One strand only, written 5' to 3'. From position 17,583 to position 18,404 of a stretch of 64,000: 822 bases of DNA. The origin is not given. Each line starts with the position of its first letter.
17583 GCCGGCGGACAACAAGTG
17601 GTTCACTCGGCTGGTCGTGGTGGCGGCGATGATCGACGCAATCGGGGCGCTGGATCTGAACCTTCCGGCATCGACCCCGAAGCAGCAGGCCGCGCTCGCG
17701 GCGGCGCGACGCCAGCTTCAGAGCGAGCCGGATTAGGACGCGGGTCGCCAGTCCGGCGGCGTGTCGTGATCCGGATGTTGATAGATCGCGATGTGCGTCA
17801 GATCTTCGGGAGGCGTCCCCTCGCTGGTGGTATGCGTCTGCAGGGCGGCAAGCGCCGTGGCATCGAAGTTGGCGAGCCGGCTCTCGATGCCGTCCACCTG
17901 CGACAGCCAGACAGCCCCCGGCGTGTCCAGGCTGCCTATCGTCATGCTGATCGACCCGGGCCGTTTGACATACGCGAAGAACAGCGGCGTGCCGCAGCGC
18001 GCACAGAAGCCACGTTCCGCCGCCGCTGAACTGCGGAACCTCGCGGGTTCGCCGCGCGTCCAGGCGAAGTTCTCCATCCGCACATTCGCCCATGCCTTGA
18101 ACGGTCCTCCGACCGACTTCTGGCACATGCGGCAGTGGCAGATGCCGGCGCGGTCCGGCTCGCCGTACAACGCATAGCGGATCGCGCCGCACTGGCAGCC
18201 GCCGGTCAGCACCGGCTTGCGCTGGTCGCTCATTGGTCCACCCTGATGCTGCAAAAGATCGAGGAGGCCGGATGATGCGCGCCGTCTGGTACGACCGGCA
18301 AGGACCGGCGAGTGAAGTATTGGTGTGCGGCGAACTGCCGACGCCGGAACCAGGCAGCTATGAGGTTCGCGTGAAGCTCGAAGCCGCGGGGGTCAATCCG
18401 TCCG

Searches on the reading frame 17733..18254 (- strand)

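Call 74: search_protein_families(library=pfam, proteins=[window:17733-18254:-], max_evalue=0.001)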
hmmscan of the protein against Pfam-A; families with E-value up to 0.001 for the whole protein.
window:17733-18254:- (173 aa): 1 family
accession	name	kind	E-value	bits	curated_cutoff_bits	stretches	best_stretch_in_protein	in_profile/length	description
PF04828.22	GFA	-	2.3e-23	82.9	24.3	1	16-113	2-103/115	Glutathione-dependent formaldehyde-activating enzyme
